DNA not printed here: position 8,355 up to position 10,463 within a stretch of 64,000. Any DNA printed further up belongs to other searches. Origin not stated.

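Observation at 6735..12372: ECF sigma / FecR cell-surface-signalling module wired to an STN-domain repeat protein instead of a TonB-dependent transporter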

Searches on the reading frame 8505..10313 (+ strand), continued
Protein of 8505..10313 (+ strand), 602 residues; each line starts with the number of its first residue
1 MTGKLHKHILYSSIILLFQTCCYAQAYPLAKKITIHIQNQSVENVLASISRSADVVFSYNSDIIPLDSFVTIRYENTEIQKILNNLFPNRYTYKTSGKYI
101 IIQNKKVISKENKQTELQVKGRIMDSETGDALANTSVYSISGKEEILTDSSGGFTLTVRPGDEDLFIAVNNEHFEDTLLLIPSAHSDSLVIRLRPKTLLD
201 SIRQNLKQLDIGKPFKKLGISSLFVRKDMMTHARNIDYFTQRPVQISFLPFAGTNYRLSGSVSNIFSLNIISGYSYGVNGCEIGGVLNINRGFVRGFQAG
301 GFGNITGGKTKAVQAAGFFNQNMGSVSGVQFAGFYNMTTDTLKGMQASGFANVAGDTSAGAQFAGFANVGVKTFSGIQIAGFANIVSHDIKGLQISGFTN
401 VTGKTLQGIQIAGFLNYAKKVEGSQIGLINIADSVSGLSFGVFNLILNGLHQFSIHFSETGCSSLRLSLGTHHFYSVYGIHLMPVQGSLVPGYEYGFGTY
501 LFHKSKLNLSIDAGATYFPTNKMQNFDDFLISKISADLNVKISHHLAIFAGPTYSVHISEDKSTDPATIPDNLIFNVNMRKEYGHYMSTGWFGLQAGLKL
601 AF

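Call 27: search_protein_families(library=pfam, alignment_id=A1, max_evalue=0.01)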
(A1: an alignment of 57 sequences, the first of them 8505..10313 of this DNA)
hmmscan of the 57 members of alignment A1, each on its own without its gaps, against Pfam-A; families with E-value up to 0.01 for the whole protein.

A. member 1, window:8505-10313:+ (602 aa): 2 families
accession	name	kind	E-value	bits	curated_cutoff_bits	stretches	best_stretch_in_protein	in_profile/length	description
PF13715.12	CarbopepD_reg_2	-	0.0006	20.2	32.2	1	119-165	1-48/88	CarboxypepD_reg-like domain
PF07660.19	STN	-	0.0087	16.3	28.4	0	31-64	14-47/52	Secretin and TonB N terminus short domain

B. families by the number of members that match (of 57 scanned): 14 families
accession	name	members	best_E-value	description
PF13715.12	CarbopepD_reg_2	57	1.2e-10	CarboxypepD_reg-like domain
PF07660.19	STN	42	4e-09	Secretin and TonB N terminus short domain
PF13620.12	CarboxypepD_reg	32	9.6e-08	Carboxypeptidase regulatory-like domain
PF15976.11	CooC_C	2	0.0007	CS1-pili formation C-terminal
PF16344.10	FecR_C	2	0.0017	FecR, C-terminal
PF16371.11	MetallophosN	1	0.00014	N terminal of Calcineurin-like phosphoesterase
PF12985.13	DUF3869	1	0.0015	Domain of unknown function (DUF3869)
PF14130.12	Cap4_nuclease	1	0.0019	Cap4, dsDNA endonuclease domain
PF04377.21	ATE_C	1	0.0031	Arginine-tRNA-protein transferase, C terminus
PF25020.1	TTR_TEN1-4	1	0.0034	Teneurin TTR-like domain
PF06030.18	WxLIP_PGBD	1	0.0054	WxL Interacting Protein, peptidoglycan binding domain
PF07252.16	DUF1433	1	0.0057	Protein of unknown function (DUF1433)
PF09519.16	RE_HindVP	1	0.0066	HindVP restriction endonuclease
PF23591.1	CILP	1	0.0091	Cartilage intermediate layer protein 1-like domain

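Call 28: search_solved_structures(query=A1, max_evalue=1, show_alignments=2)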
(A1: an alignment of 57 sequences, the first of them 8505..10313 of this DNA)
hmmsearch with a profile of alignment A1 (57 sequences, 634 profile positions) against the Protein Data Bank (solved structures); distinct sequences matched with E-value up to 1: 14.
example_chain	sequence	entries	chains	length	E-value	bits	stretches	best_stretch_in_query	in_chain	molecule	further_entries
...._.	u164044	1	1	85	1.3e-07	33.6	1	116-196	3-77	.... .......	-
6ytc_A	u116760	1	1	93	0.0015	20.2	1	118-166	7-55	TonB-dependent receptor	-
5aq0_A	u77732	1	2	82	0.019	16.6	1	120-197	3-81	CARBOXYPEPTIDASE D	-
9j6z_A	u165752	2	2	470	0.019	16.6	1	114-203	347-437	Carboxypeptidase D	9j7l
5g5d_B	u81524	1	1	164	0.025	16.2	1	142-181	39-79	CELLULOSOMAL-SCAFFOLDING PROTEIN A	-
2b59_B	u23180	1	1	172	0.032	15.8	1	142-181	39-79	Cellulosomal scaffolding protein A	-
9umg_B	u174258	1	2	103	0.063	14.8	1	447-483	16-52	Vacuolar transporter chaperone complex subunit 1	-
3kcp_A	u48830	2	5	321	0.083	14.5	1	142-181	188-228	Cellulosomal-scaffolding protein A | Cellulosome anchoring protein cohesin region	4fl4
9umg_A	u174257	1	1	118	0.084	14.4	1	447-483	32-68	Vacuolar transporter chaperone complex subunit 1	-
8i6v_A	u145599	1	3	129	0.1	14.2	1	447-483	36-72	Vacuolar transporter chaperone complex subunit 1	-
7ytj_A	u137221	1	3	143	0.12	13.9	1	447-483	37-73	Vacuolar transporter chaperone 1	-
3g3l_A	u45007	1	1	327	0.13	13.8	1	110-156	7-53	Putative uncharacterized membrane-associated protein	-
4wi0_B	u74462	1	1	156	0.28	12.7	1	128-189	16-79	Cellulosomal scaffoldin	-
4u3s_B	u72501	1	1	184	0.29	12.7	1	119-188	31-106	Cellulosomal scaffoldin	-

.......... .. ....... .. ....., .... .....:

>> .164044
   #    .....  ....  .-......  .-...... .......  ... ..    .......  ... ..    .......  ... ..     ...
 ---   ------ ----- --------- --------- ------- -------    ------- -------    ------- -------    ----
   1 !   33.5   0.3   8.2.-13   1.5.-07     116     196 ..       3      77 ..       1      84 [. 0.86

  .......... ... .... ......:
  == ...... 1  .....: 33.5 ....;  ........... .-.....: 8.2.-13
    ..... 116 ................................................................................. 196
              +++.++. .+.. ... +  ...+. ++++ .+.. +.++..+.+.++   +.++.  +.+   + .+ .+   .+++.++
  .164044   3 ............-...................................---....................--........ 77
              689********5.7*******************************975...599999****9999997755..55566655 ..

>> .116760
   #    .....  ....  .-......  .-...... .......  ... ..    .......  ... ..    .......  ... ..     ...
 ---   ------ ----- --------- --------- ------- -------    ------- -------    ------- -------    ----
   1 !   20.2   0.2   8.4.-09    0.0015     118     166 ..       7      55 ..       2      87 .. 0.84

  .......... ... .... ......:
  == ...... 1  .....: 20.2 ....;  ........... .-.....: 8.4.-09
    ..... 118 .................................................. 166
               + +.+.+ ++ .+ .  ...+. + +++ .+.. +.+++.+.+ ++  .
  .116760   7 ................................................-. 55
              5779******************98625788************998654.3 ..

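Call 40: search_protein_families(library=pfam, proteins=[L008:10271-12607:+, L025:10055-12412:+, L036:3055-5430:+, L026:10151-10579:+, L020:12405-12815:+, L034:1241-1927:+, L002:9030-11378:+, L066:9953-10363:+, L052:11187-11603:+], max_evalue=0.01)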
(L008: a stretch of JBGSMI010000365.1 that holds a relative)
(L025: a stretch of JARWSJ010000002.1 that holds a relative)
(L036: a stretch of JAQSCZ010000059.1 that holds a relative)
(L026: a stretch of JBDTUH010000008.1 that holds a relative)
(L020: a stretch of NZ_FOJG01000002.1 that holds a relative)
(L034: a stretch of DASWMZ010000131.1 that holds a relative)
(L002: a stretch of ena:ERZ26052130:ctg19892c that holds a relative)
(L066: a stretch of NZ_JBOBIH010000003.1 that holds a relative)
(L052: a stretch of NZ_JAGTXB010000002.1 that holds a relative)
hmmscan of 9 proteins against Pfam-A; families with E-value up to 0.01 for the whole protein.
L008:10271-12607:+ (778 aa): 5 families
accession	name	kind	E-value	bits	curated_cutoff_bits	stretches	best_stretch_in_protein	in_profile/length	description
PF13620.12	CarboxypepD_reg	-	1.5e-16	60.9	32.3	1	23-97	1-78/82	Carboxypeptidase regulatory-like domain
PF13715.12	CarbopepD_reg_2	-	2.8e-13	50.1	32.2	1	24-84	1-61/88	CarboxypepD_reg-like domain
PF07715.20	Plug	-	0.00092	20.1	23.9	1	136-232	15-107/107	TonB-dependent Receptor Plug Domain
PF14686.12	fn3_3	-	0.0059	16.8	24.4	0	51-94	29-73/75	Polysaccharide lyase family 4, domain II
PF17802.7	SpaA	-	0.0078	16.8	23.1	0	29-71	8-56/91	Prealbumin-like fold domain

L025:10055-12412:+ (785 aa): 7 families
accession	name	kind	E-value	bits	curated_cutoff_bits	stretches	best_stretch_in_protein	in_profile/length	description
PF13620.12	CarboxypepD_reg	-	3.8e-16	59.6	32.3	1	30-107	1-81/82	Carboxypeptidase regulatory-like domain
PF00593.30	TonB_dep_Rec_b-barrel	-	1.2e-15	58.8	27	1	316-749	27-436/436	TonB dependent receptor-like, beta-barrel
PF13715.12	CarbopepD_reg_2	-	3.4e-12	46.7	32.2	1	31-119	1-88/88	CarboxypepD_reg-like domain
PF09430.16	EMC7_beta-sandw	-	6.2e-05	23.6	26.6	1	42-87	5-52/122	ER membrane protein complex subunit 7, beta-sandwich domain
PF07715.20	Plug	-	0.00017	22.5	23.9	1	141-239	13-107/107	TonB-dependent Receptor Plug Domain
PF17210.9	SdrD_B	-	0.0024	18.5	29.7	0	42-82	22-66/112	SdrD B-like domain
PF17802.7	SpaA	-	0.0083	16.7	23.1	0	35-76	7-54/91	Prealbumin-like fold domain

L036:3055-5430:+ (791 aa): 5 families
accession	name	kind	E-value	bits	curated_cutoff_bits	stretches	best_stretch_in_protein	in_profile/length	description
PF13620.12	CarboxypepD_reg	-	1.3e-13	51.5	32.3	1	36-115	1-82/82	Carboxypeptidase regulatory-like domain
PF13715.12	CarbopepD_reg_2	-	7.7e-11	42.3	32.2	1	37-119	1-81/88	CarboxypepD_reg-like domain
PF07715.20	Plug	-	0.00057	20.8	23.9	1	142-246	7-107/107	TonB-dependent Receptor Plug Domain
PF09430.16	EMC7_beta-sandw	-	0.0063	17.1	26.6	0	50-93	7-51/122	ER membrane protein complex subunit 7, beta-sandwich domain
PF17210.9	SdrD_B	-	0.0066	17.1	29.7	0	48-97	22-74/112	SdrD B-like domain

L026:10151-10579:+ (142 aa): 1 family
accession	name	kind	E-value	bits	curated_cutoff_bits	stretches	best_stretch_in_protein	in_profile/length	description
PF11396.14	PepSY_like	-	2.8e-17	63.2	28.3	1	59-138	2-82/83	Putative beta-lactamase-inhibitor-like, PepSY-like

L020:12405-12815:+ (136 aa): 0 families

L034:1241-1927:+ (228 aa): 1 family
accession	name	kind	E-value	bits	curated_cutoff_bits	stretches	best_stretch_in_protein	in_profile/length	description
PF19630.5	DUF6134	-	1.6e-29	103.7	27.9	1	58-226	1-183/184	Domain of unknown function (DUF6134)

L002:9030-11378:+ (782 aa): 3 families
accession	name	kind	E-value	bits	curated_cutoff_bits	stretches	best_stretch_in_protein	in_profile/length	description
PF13715.12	CarbopepD_reg_2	-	2.2e-15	56.9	32.2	1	28-118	1-88/88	CarboxypepD_reg-like domain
PF13620.12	CarboxypepD_reg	-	4.5e-14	53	32.3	1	27-107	1-82/82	Carboxypeptidase regulatory-like domain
PF07715.20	Plug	-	5.2e-06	27.4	23.9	1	138-237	12-107/107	TonB-dependent Receptor Plug Domain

L066:9953-10363:+ (136 aa): 0 families

L052:11187-11603:+ (138 aa): 0 families

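Call 51: search_protein_families(library=pfam, proteins=[P0028, P0035, P0036, P0040, P0057, P0072, P0027], max_evalue=0.01)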
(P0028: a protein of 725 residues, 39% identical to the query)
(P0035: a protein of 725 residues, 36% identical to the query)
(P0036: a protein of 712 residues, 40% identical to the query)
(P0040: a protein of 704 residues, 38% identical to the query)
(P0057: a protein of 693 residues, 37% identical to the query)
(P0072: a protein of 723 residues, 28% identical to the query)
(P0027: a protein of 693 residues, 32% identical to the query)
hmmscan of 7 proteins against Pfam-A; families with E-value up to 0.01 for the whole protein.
P0028 (725 aa): 1 family
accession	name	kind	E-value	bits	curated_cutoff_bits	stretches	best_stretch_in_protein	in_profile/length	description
PF13715.12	CarbopepD_reg_2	-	4.4e-05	23.9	32.2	1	122-178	1-56/88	CarboxypepD_reg-like domain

P0035 (725 aa): 2 families
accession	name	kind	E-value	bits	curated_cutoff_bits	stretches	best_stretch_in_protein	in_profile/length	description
PF13715.12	CarbopepD_reg_2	-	1.8e-05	25.1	32.2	1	122-166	1-45/88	CarboxypepD_reg-like domain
PF13620.12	CarboxypepD_reg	-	0.00077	20.2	32.3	1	122-162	2-46/82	Carboxypeptidase regulatory-like domain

P0036 (712 aa): 2 families
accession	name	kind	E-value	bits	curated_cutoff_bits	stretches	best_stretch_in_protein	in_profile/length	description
PF07660.19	STN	-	2.5e-07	30.8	28.4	1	60-109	2-52/52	Secretin and TonB N terminus short domain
PF13715.12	CarbopepD_reg_2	-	1.2e-05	25.7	32.2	1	126-189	1-63/88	CarboxypepD_reg-like domain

P0040 (704 aa): 1 family
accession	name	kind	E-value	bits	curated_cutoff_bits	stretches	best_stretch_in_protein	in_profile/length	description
PF13715.12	CarbopepD_reg_2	-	3.9e-06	27.2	32.2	1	118-191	1-73/88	CarboxypepD_reg-like domain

P0057 (693 aa): 2 families
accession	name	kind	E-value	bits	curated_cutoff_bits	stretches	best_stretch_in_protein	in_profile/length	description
PF07660.19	STN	-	4.3e-09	36.5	28.4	1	55-104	1-51/52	Secretin and TonB N terminus short domain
PF13715.12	CarbopepD_reg_2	-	3.2e-06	27.5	32.2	1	125-208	1-85/88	CarboxypepD_reg-like domain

P0072 (723 aa): 1 family
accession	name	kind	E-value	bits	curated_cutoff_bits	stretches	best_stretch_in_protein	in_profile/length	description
PF13715.12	CarbopepD_reg_2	-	3.1e-05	24.4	32.2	1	132-194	2-63/88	CarboxypepD_reg-like domain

P0027 (693 aa): 3 families
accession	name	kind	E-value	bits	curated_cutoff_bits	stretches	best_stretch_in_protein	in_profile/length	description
PF07660.19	STN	-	3.7e-07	30.3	28.4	1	62-108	2-49/52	Secretin and TonB N terminus short domain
PF13715.12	CarbopepD_reg_2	-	1.5e-05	25.4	32.2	1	128-173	1-46/88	CarboxypepD_reg-like domain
PF13620.12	CarboxypepD_reg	-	0.00014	22.6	32.3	1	128-169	2-47/82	Carboxypeptidase regulatory-like domain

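Call 59: find_encoding_contigs(protein=P0003, flank=9000, max_places=1)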
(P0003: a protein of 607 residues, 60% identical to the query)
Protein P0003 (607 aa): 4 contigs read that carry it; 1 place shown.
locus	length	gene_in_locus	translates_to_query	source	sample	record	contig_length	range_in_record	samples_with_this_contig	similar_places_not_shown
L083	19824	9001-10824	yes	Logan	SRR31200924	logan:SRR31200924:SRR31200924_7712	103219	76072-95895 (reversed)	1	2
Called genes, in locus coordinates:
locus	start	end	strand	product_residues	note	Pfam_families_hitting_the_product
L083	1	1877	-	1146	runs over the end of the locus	PF01326:PPDK_N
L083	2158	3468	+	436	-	PF02812:ELFV_dehydrog_N, PF00208:ELFV_dehydrog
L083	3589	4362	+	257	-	PF00149:Metallophos, PF12850:Metallophos_2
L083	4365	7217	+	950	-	PF08269:dCache_2, PF17200:sCache_2, PF17201:Cache_3-Cache_2, PF13426:PAS_9 (weak), PF00989:PAS (weak), PF13188:PAS_8 (weak), PF03445:DUF294, PF10335:DUF294_C, +2 more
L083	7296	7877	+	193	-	PF07638:Sigma70_ECF, PF04542:Sigma70_r2, PF08281:Sigma70_r4_2, PF04545:Sigma70_r4, PF13384:HTH_23 (faint)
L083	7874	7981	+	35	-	-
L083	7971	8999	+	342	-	PF04773:FecR, PF16344:FecR_C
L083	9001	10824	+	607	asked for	PF07660:STN (faint)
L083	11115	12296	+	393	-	-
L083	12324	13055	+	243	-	PF10988:DUF2807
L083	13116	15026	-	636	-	PF00474:SSF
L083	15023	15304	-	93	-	PF04341:DUF485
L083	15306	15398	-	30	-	-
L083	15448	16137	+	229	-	PF00027:cNMP_binding, PF13545:HTH_Crp_2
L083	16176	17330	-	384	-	PF13439:Glyco_transf_4, PF00534:Glycos_transf_1, PF13692:Glyco_trans_1_4, PF13524:Glyco_trans_1_2 (weak)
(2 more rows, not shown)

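Call 60: find_encoding_contigs(protein=P0002, flank=9000, max_places=1)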
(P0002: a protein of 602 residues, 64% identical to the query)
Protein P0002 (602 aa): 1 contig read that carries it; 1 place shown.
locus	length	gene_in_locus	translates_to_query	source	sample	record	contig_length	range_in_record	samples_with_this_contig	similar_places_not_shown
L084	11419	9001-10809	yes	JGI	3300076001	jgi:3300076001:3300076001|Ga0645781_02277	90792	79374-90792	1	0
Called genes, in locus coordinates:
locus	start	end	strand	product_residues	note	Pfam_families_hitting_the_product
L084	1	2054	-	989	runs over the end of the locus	PF00072:Response_reg (faint), PF01326:PPDK_N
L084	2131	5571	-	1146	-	PF01326:PPDK_N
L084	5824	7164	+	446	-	PF02812:ELFV_dehydrog_N, PF00208:ELFV_dehydrog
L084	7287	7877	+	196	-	PF07638:Sigma70_ECF, PF04542:Sigma70_r2, PF08281:Sigma70_r4_2, PF04545:Sigma70_r4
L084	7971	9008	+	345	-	PF04773:FecR, PF16344:FecR_C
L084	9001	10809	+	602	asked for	-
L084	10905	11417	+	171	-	?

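Call 65: search_protein_families(library=pfam, proteins=[L011:9801-10433:+, L011:10446-11741:+, L011:11746-12723:+], max_evalue=0.01)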
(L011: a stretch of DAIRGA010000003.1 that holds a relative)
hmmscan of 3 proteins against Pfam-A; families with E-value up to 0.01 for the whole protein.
L011:9801-10433:+ (210 aa): 1 family
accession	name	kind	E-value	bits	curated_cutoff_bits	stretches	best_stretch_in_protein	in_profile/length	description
PF10604.15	Polyketide_cyc2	-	0.0022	18.7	27.4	1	60-198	7-128/142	Polyketide cyclase / dehydrase and lipid transport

L011:10446-11741:+ (431 aa): 4 families
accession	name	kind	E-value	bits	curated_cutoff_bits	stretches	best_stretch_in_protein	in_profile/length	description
PF00106.31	adh_short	-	4.1e-44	150.8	26.6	1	160-348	1-189/195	short chain dehydrogenase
PF09835.14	DUF2062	-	2.5e-27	96.1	27.4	1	6-144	5-142/147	Uncharacterized protein conserved in bacteria (DUF2062)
PF13561.12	adh_short_C2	-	6.3e-25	88.6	27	1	166-351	1-194/236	Enoyl-(Acyl carrier protein) reductase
PF08659.16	KR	-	4.6e-09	36.9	22.6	1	163-324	4-165/180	KR domain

L011:11746-12723:+ (325 aa): 9 families
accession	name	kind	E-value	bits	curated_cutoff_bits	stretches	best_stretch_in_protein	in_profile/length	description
PF01370.27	Epimerase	-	5.8e-38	131.1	20.9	1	3-229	1-240/240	NAD dependent epimerase/dehydratase family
PF01073.25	3Beta_HSD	-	4.3e-23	82.2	22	1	4-176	1-186/280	3-beta hydroxysteroid dehydrogenase/isomerase family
PF13460.12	NAD_binding_10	-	3.1e-22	79.8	27.2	1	7-171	1-146/184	NAD(P)H-binding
PF07993.18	NAD_binding_4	-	6.4e-21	75.1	20.1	2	55-185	79-217/258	Male sterility protein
PF16363.11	GDP_Man_Dehyd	-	5.6e-19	69.2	27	1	4-241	1-261/332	GDP-mannose 4,6 dehydratase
PF05368.20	NmrA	-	1e-12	48.8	27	1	2-115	4-109/298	NmrA-like family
PF04321.23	RmlD_sub_bind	-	6.6e-11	42.2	27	1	1-158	1-142/287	RmlD substrate binding domain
PF02719.21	Polysacc_synt_2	-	1.7e-05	24.6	20.2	1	3-114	1-129/293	Polysaccharide biosynthesis protein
PF17930.7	LpxI_N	-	0.00098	19.5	25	0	67-111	26-72/129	LpxI N-terminal domain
